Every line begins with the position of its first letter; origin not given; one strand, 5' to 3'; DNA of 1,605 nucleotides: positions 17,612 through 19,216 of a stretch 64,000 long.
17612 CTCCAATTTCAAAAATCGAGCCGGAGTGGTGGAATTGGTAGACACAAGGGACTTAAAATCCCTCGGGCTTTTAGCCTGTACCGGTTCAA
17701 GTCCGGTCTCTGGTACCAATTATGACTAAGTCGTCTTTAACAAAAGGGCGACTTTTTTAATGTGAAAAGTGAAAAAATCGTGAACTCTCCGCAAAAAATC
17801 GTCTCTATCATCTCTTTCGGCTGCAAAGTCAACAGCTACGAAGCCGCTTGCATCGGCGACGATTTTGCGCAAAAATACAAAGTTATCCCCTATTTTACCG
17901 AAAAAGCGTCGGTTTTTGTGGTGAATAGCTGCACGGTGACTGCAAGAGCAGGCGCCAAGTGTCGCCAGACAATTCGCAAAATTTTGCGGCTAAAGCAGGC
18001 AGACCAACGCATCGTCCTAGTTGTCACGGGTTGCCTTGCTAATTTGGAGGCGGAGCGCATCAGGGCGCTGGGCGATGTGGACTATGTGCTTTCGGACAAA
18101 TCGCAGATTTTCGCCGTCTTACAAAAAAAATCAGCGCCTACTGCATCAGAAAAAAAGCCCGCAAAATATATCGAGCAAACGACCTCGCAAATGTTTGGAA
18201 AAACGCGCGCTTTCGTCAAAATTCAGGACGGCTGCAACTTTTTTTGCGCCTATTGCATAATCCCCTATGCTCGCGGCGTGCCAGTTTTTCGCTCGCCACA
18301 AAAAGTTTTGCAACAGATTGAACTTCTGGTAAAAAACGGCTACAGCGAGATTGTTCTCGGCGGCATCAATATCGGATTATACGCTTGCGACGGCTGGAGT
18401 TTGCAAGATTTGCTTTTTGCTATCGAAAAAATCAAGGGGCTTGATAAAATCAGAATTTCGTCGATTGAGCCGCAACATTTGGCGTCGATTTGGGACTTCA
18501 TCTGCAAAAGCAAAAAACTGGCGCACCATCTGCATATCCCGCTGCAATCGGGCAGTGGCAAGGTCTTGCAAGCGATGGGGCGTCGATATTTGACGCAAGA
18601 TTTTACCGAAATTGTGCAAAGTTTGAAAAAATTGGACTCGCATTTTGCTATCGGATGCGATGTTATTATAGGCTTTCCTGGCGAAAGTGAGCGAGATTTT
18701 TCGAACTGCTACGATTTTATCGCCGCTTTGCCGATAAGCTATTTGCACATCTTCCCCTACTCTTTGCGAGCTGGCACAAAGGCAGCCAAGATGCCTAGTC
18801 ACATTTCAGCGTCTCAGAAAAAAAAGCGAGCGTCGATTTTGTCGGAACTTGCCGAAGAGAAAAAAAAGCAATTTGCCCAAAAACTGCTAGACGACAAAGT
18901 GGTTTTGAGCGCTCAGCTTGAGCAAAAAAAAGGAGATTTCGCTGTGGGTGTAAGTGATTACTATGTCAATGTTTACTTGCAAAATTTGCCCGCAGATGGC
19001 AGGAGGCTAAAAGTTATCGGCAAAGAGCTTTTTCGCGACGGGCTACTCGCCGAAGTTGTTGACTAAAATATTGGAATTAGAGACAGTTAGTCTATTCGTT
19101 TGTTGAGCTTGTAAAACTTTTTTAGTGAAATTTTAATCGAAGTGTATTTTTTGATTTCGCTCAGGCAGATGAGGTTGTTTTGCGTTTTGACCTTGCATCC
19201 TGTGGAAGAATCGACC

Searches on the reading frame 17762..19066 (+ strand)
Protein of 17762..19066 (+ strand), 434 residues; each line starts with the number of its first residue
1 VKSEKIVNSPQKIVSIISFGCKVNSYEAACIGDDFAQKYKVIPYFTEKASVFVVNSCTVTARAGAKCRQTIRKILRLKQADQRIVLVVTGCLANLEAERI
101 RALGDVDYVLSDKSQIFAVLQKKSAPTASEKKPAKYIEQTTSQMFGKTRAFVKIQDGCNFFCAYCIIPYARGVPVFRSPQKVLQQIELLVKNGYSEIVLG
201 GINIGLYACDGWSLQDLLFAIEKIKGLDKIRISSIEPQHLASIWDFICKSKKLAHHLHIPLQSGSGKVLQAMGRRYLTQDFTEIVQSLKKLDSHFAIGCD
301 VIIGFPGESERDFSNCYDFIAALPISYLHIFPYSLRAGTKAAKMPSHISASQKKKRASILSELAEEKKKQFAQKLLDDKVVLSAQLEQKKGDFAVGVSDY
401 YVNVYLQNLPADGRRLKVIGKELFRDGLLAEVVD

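Call 62: search_protein_families(library=pfam, proteins=[window:17762-19066:+], max_evalue=0.001)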
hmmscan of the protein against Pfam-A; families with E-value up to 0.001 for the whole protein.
window:17762-19066:+ (434 aa): 2 families
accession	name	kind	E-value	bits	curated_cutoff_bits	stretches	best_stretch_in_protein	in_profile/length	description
PF04055.27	Radical_SAM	-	2.4e-22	80.3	29.5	1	153-320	2-166/166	Radical SAM superfamily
PF00919.26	UPF0004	-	1.2e-17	64.2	27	1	14-110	2-97/98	Uncharacterized protein family UPF0004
